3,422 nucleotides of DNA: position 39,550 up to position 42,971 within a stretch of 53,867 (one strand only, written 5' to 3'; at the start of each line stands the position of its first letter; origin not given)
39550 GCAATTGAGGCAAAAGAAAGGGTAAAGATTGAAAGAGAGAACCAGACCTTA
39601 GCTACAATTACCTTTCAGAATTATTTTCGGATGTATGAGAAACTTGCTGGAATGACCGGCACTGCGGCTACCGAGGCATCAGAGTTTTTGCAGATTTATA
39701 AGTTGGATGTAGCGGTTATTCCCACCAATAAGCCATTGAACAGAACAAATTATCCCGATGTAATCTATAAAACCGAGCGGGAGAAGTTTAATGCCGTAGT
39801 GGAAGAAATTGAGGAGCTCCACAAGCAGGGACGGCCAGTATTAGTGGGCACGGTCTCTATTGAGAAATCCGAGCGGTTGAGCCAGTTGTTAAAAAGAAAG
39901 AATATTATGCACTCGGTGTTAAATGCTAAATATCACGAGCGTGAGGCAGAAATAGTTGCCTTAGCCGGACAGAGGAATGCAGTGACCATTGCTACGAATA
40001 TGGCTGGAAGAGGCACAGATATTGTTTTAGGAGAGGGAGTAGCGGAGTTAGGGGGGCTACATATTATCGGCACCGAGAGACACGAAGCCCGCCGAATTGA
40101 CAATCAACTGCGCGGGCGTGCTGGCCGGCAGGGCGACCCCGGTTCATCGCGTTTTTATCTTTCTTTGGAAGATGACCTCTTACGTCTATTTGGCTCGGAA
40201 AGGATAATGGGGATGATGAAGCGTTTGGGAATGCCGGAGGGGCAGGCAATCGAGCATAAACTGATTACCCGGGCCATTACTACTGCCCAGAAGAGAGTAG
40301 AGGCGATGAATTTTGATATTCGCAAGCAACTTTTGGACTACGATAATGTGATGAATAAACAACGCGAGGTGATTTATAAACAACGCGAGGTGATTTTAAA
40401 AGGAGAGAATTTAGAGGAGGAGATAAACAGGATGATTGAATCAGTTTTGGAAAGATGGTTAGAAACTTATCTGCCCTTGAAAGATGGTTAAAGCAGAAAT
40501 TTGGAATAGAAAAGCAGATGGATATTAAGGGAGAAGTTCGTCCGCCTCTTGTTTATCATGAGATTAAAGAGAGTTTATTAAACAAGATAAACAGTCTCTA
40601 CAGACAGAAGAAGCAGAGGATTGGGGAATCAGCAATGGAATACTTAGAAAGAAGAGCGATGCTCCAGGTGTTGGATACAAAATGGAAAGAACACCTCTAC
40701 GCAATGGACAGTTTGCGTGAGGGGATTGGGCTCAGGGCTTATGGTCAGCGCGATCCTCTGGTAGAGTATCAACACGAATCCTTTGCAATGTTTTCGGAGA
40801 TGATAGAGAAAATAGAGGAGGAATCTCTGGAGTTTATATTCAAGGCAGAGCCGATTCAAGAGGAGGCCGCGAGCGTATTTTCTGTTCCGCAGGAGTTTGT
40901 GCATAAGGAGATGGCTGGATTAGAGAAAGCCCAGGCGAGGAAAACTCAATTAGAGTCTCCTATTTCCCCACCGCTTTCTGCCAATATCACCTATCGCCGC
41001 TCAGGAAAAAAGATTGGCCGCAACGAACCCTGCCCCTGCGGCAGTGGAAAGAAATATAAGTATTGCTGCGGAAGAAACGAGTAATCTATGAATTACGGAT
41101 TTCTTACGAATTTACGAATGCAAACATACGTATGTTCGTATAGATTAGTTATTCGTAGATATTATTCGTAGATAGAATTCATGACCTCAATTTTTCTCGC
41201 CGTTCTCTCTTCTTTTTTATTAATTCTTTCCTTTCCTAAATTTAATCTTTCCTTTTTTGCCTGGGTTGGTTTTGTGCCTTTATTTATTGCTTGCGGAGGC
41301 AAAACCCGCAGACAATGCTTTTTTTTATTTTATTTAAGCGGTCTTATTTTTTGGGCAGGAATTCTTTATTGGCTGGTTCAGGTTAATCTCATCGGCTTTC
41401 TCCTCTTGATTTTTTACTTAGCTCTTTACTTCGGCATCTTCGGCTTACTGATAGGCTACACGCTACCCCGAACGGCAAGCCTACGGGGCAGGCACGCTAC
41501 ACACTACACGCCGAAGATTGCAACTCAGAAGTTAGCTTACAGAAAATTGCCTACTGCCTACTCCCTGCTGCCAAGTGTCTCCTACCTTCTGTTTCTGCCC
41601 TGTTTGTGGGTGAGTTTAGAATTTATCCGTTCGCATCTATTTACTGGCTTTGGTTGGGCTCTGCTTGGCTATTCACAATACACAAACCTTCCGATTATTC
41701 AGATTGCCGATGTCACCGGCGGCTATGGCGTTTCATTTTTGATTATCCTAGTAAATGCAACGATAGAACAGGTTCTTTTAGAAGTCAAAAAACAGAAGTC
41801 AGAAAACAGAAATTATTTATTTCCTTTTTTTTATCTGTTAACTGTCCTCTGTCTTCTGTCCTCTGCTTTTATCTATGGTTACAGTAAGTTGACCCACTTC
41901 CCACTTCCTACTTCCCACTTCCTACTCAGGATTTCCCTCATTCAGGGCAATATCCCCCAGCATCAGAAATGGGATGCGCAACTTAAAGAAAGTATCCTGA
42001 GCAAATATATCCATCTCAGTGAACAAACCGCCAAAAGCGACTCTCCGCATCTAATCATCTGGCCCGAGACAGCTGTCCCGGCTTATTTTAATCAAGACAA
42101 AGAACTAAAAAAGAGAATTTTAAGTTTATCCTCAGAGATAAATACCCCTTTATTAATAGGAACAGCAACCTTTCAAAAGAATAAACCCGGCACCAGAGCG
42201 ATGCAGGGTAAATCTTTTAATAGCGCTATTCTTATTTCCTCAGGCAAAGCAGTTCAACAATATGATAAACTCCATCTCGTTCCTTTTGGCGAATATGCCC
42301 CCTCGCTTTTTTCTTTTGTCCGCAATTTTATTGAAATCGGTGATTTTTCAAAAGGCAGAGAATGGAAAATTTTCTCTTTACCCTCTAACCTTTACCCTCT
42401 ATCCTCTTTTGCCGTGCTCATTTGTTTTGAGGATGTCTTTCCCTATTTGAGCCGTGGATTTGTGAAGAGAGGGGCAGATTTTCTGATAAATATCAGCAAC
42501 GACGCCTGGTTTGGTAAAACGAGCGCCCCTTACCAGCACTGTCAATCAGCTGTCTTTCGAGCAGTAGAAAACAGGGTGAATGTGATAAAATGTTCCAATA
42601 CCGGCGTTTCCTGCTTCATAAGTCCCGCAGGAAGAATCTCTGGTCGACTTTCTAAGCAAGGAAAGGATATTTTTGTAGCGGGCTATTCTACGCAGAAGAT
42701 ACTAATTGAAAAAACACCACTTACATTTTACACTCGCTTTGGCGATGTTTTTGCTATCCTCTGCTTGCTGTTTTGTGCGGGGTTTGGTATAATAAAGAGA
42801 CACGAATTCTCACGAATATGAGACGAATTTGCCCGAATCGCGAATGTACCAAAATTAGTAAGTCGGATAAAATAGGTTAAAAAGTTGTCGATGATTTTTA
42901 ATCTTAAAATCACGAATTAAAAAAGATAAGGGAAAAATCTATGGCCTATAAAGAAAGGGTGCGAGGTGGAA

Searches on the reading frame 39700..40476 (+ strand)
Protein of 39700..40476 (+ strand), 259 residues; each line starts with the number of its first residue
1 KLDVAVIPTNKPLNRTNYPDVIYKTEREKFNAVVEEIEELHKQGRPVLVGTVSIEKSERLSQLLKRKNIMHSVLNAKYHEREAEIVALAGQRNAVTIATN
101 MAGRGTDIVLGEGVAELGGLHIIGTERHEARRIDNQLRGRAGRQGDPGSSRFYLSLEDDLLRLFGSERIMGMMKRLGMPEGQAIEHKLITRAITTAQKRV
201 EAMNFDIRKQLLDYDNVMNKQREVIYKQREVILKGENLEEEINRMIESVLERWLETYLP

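Call 63: search_solved_structures(query=window:39700-40476:+, max_evalue=1e-20, show_alignments=5)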
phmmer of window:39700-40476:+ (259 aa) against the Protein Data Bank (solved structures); distinct sequences matched with E-value up to 1e-20: 24.
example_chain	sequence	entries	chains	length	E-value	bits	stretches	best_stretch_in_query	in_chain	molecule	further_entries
8ya0_A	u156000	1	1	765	2e-98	331.9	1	2-259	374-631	Protein translocase subunit SecA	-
1m6n_A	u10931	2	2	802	2e-98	331.9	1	2-259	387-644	Preprotein translocase secA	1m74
7xha_A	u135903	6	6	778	2.1e-98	331.9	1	2-259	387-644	Protein translocase subunit SecA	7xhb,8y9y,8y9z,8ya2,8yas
3dl8_A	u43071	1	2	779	2.1e-98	331.9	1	2-259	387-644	Protein translocase subunit secA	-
2ibm_A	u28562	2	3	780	2.1e-98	331.9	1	2-259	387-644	Preprotein translocase secA subunit | Protein translocase subunit SecA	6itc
3jv2_A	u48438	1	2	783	2.1e-98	331.8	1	2-259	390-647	Protein translocase subunit SecA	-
3iqm_A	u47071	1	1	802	2.1e-98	331.8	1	2-259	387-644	Protein translocase subunit secA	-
5eul_A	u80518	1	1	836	2.3e-98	331.7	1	2-259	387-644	Protein translocase subunit SecA, Insertion Peptide Chimera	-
1tf2_A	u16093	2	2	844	2.3e-98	331.7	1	2-259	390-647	Preprotein translocase secA subunit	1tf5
3iqy_A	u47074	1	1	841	5.7e-98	330.4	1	2-259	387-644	Protein translocase subunit secA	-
3jux_A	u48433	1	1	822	2e-95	322.1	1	2-256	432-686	Protein translocase subunit secA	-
4ys0_A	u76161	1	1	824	2e-95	322.1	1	2-256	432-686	Protein translocase subunit SecA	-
3din_A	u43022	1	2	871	2.2e-95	321.9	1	2-255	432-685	Protein translocase subunit secA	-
6gox_A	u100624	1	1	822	6.1e-94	317.2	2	112-259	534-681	Protein translocase subunit SecA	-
2vda_A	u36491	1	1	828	6.3e-94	317.2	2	112-259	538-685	TRANSLOCASE SUBUNIT SECA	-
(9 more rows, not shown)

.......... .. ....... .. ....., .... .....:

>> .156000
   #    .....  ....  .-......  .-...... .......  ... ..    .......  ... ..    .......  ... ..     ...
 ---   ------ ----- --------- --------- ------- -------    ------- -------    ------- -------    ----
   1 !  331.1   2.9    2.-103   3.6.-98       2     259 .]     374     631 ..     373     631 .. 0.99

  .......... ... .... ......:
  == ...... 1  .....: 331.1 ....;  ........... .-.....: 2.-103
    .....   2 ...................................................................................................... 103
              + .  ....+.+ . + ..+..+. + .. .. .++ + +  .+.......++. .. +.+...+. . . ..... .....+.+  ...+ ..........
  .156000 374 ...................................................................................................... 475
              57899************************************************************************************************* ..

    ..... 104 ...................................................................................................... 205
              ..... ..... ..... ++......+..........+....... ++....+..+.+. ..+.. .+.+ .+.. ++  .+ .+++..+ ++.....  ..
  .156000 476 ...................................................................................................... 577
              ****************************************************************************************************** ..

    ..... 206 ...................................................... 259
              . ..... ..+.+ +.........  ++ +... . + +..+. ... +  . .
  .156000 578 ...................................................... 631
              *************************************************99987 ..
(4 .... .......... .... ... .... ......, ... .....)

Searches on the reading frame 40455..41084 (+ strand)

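Call 50: search_protein_families(library=pfam, proteins=[window:40455-41084:+], max_evalue=0.0001)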
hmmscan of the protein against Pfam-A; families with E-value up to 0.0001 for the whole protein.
window:40455-41084:+ (209 aa): 2 families
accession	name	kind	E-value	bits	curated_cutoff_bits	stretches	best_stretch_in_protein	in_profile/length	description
PF07516.18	SecA_SW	-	3.7e-36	125.5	26.7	1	4-131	87-199/200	SecA Wing and Scaffold domain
PF02810.21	SEC-C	-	1.1e-09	38.4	20.4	1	189-207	1-19/19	SEC-C motif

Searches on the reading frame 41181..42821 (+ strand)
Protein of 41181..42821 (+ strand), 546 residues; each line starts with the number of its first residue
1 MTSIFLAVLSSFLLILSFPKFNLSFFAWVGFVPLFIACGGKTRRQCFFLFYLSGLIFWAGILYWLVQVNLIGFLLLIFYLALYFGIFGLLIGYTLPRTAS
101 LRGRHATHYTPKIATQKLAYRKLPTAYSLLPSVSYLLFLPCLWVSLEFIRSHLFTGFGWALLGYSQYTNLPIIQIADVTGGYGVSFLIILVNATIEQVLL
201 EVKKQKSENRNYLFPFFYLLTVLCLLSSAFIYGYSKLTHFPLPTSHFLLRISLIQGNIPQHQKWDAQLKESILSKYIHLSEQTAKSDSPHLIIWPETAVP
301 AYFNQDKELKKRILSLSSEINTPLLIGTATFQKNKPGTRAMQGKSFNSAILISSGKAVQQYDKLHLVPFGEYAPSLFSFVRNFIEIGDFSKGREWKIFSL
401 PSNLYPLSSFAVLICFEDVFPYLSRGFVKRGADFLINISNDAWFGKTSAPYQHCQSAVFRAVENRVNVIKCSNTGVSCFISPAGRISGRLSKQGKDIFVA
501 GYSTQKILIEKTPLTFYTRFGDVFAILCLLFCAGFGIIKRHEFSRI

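Call 50: search_protein_families(library=pfam, proteins=[window:41181-42821:+], max_evalue=0.0001)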
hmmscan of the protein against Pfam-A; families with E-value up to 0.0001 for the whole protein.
window:41181-42821:+ (546 aa): 2 families
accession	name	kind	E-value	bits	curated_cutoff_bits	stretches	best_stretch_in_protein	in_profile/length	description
PF20154.4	LNT_N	-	1.2e-32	113.8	27.1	1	10-193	1-158/159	Apolipoprotein N-acyltransferase N-terminal domain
PF00795.27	CN_hydrolase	-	1.8e-27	96.7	23.2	1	251-500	2-244/256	Carbon-nitrogen hydrolase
